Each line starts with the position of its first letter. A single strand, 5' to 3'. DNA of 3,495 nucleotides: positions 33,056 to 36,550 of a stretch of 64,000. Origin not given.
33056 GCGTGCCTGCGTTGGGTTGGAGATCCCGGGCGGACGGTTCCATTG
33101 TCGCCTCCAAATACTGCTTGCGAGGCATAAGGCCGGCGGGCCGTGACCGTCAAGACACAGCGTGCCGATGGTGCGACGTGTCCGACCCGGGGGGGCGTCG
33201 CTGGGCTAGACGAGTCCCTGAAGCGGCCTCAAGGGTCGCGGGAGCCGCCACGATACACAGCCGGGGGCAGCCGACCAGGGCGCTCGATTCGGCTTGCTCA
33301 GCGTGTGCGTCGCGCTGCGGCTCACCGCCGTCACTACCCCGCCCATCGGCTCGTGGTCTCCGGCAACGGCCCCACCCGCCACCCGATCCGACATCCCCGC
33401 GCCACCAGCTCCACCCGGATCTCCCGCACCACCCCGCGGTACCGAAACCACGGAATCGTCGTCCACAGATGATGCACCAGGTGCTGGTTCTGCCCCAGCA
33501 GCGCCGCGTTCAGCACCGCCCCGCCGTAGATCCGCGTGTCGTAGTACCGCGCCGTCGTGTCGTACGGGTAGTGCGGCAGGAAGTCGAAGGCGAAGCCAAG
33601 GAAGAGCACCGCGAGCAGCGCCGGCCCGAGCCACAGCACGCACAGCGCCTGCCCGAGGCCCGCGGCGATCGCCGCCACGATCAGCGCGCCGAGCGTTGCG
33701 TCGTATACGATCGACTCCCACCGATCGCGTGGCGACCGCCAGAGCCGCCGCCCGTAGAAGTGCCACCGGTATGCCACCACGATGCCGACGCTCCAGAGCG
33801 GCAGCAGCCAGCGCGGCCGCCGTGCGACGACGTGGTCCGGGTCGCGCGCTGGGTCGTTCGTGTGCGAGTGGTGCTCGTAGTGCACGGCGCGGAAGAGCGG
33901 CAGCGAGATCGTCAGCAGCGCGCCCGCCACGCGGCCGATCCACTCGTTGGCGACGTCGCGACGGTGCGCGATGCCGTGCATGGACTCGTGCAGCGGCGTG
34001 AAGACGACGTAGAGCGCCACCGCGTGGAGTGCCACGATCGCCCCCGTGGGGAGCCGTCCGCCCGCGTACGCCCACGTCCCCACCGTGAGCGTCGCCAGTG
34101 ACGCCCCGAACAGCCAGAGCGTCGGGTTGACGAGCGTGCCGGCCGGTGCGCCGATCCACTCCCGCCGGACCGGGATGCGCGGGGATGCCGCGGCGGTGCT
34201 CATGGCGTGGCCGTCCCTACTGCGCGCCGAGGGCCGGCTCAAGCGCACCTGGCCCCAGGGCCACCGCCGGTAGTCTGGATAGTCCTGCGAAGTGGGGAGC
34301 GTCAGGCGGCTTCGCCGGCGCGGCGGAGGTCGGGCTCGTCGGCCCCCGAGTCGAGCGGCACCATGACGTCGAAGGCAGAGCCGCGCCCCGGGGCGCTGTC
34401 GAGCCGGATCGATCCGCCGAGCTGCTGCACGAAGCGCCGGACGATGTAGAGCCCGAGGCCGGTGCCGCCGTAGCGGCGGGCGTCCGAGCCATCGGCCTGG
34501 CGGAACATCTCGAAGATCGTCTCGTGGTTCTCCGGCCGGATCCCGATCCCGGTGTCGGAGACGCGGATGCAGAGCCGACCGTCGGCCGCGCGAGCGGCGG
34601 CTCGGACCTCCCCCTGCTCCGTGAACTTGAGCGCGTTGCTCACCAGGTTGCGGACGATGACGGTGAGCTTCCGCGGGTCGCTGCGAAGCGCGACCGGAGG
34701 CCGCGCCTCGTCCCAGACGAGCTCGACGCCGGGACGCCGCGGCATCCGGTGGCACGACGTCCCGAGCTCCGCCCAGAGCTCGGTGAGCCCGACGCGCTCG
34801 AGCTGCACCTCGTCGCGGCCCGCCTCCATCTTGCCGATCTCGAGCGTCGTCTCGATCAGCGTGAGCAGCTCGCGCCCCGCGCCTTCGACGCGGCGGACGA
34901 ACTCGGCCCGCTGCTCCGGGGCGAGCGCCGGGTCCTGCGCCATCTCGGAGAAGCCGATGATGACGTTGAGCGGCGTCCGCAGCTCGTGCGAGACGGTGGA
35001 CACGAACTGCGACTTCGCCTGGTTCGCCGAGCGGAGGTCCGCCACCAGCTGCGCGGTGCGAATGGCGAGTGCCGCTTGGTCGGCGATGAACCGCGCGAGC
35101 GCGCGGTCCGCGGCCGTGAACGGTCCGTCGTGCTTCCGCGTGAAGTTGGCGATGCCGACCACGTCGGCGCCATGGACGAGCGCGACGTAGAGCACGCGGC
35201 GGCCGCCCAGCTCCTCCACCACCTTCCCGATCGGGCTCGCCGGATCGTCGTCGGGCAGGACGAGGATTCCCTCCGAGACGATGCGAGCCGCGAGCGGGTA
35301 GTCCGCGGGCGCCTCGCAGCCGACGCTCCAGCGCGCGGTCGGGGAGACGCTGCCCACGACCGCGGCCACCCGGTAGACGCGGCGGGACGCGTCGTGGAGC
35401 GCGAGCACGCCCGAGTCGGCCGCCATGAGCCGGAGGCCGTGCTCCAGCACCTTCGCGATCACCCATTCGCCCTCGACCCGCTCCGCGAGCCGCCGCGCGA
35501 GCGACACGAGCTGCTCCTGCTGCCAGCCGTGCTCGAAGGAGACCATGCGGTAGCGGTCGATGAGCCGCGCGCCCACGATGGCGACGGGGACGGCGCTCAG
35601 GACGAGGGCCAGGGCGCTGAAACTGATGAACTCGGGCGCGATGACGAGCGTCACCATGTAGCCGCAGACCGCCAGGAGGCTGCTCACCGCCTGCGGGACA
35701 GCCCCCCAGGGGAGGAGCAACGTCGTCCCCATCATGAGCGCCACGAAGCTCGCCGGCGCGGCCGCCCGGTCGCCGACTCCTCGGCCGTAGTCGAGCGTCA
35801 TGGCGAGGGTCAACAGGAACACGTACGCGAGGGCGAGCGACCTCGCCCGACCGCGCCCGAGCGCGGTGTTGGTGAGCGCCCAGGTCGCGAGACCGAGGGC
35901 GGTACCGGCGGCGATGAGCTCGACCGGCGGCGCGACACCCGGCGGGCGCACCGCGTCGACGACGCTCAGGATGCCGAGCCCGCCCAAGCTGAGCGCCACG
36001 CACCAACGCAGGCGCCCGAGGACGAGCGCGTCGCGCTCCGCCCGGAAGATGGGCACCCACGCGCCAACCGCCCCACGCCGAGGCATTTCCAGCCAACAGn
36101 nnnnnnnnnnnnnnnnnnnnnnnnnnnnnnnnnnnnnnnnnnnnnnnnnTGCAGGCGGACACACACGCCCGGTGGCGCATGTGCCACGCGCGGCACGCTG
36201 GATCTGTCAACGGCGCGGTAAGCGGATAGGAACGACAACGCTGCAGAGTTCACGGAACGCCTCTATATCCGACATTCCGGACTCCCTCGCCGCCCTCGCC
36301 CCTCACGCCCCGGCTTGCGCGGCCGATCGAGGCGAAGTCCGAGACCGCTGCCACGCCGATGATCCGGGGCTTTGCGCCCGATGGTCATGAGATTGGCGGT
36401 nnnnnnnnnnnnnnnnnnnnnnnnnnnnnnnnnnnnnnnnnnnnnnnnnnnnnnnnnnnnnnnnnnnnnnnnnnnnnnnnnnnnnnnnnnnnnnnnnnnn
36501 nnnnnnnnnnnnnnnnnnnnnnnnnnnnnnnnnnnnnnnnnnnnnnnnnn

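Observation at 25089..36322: Novel 99-nt repeat family: two full and two half copies, all in the same orientation, bracketing accessory genes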

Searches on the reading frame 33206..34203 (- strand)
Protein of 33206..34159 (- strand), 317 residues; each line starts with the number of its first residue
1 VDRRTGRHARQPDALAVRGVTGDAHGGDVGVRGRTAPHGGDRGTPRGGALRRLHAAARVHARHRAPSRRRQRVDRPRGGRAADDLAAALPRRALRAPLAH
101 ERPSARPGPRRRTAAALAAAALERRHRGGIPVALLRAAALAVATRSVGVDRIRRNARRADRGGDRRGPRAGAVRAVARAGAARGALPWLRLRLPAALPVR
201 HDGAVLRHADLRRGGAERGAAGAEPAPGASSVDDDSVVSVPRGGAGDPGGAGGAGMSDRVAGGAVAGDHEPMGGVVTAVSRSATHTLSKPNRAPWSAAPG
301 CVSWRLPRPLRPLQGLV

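Call 13: search_protein_families(library=pfam, proteins=[window:33206-34159:-], max_evalue=0.01)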
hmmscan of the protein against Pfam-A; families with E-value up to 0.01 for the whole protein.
window:33206-34159:- (317 aa): 0 families

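Call 35: search_protein_families(library=pfam, proteins=[window:33334-34203:-], max_evalue=0.01)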
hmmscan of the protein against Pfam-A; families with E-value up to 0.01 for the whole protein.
window:33334-34203:- (289 aa): 1 family
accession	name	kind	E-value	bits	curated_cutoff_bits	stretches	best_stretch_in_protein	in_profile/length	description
PF00487.30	FA_desaturase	-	3.8e-27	96.1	29.7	1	59-270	12-246/253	Fatty acid desaturase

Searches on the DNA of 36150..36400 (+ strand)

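Call 28: search_rna_families(source=window, start=36150, end=36400, threshold=evalue, max_evalue=10)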
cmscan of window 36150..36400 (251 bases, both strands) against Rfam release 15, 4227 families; matches with E-value up to 10: 0.
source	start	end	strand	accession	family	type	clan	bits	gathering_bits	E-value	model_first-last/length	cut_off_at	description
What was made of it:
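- On Any Rfam RNA family: At E of 10 or less, 36150-36400 gives no match (call 28).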

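Call 46: search_dna_similar(query=window:36222-36323:+, collection=plasmids, mode=distant, max_evalue=1, max_rows=10)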
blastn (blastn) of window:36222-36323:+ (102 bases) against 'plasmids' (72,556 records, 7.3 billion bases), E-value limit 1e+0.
Records with a match: 5; places in all: 5; records where one place covers at least 80% of the query: 0.
Best place of each record, by identity: 90-95% 3; 80-90% 2.
By first word of the organism name: Streptomyces 2; Thermus 1; Paroceanicella 1; Methylobacterium 1.
By predicted mobility (MOB-suite, as given by PLSDB): non-mobilizable 5.
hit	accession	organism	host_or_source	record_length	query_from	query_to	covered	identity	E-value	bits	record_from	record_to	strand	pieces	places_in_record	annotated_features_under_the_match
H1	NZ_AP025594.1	Thermus brockianus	-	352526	64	96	32%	87.9%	7e-2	43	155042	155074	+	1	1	transposase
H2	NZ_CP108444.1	Streptomyces sp. NBC_01276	-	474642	63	93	30%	90.3%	8e-1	40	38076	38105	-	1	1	BTAD domain-containing putative transcriptional regulator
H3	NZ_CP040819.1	Paroceanicella profunda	Cell culture,Deep seawater from Mariana ...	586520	65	93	28%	89.7%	8e-1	40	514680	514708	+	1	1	acetate/propionate family kinase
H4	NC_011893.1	Methylobacterium nodulans ORS 2060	-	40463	61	87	26%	92.6%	2e-1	41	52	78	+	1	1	none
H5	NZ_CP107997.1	Streptomyces sp. NBC_00344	-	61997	68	93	25%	92.3%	8e-1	39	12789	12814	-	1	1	none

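Call 77: build_rna_model(alignment_id=A1)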
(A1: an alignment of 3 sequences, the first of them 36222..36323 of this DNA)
Model R1 built from alignment A1 (3 sequences, 104 columns); structure: RNAalifold consensus.
model positions 102; base pairs 33; branch points 1; effective number of sequences 0.75; information 0.591 bits per position. Calibrated on 0.2 Mb of random sequence (short: E-values are rough).
structure used (alignment columns):
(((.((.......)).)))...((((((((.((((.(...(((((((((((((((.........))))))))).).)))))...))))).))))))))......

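Call 78: search_with_rna_model(model_id=R1, sources=[window, L010, L016, L017, L018, L019, L020, L021, L022, L024, L025, L028, L029], max_evalue=10)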
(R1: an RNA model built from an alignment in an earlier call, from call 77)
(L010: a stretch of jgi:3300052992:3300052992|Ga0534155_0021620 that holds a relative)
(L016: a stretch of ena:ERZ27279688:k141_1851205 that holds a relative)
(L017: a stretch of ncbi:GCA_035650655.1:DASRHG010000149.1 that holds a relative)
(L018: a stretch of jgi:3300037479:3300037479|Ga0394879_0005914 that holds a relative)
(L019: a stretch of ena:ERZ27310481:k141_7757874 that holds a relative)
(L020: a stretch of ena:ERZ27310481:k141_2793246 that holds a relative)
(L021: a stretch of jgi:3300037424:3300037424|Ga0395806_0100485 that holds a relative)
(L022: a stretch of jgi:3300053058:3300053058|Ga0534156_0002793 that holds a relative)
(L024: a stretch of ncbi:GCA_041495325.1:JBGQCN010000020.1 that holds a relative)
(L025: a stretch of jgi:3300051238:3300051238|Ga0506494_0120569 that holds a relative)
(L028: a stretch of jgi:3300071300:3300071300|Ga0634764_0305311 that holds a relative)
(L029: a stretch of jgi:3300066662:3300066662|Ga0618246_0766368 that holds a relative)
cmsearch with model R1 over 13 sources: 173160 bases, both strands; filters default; matches with E-value up to 10: 28.
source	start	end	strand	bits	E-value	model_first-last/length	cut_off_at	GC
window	36222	36323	-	125.3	3.3e-25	1-102/102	no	0.67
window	27620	27721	-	119.1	7.8e-24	1-102/102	no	0.65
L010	3300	3402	-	100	1.4e-19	1-102/102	no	0.61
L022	346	448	+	100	1.4e-19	1-102/102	no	0.61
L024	365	467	+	100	1.4e-19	1-102/102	no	0.61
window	25056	25135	-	26.7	0.0027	1-102/102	no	0.79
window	60942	60998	-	16.4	0.52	1-102/102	no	0.84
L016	15139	15221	-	14.4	1.4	1-102/102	no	0.77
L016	13305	13385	-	13.1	2.8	1-102/102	no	0.75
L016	9305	9362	-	12.8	3.1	1-102/102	no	0.78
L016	8743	8831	-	12.7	3.3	1-102/102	no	0.69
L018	4308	4363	+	12.5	3.6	1-102/102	no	0.75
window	59379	59439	+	12.4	3.8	1-102/102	no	0.79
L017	2982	3078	-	12.4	3.9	1-102/102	no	0.74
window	58590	58641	-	12.3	4.1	1-102/102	no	0.77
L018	5491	5550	+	11.6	6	1-102/102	no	0.77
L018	1124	1208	-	11.4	6.4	1-102/102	no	0.74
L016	14245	14286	-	11.2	7.2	1-102/102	no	0.76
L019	16783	16830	+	11.1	7.6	1-102/102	no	0.81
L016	784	821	-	10.8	9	40-78/102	no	0.84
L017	6838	6875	-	10.8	9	40-78/102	no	0.84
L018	7834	7932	+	10.6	9.6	1-102/102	no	0.66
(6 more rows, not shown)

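Call 83: search_dna_similar(query=window:36222-36323:+, collection=phages, mode=distant, max_evalue=1, max_rows=5)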
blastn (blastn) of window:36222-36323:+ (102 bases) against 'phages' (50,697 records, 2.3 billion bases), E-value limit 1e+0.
Records with a match: 18; places in all: 18; records where one place covers at least 80% of the query: 0.
Best place of each record, by identity: 90-95% 1; 80-90% 17.
By first word of the organism name: Ralstonia 10; Mycobacterium 8.
By host as written in the record: Mycobacterium smegmatis mc2 155 7; Ralstonia pseudosolanacearum I-33 (MT061) 4; Ralstonia pseudosolanacearum I-31 (MT043) 4; Ralstonia pseudosolanacearum I-31 (MT035) 2; Mycobacterium smegmatis mc#155 1.
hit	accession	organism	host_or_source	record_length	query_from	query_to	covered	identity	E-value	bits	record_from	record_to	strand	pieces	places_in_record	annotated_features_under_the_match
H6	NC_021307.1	Mycobacterium phage Severus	Mycobacterium smegmatis mc2 155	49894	69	102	33%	85.7%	9e-1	38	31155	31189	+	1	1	45: thymidylate synthase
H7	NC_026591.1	Mycobacterium phage Trike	Mycobacterium smegmatis mc2 155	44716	69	102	33%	85.7%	9e-1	38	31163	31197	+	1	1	thymidylate synthase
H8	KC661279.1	Mycobacterium phage Severus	Mycobacterium smegmatis mc2 155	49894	69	102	33%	85.7%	9e-1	38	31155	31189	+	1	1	45: ThyX-like thymidylate synthase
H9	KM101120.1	Mycobacterium phage Trike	Mycobacterium smegmatis mc2 155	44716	69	102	33%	85.7%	9e-1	38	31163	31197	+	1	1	ThyX-like thymidylate synthase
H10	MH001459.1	Mycobacterium phage KittenMittens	Mycobacterium smegmatis mc2 155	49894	69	102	33%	85.7%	9e-1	38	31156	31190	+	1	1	44: ThyX-like thymidylate synthase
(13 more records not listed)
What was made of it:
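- Tried and rejected: Only chance hits to the C-rich tail (calls 46, 83).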
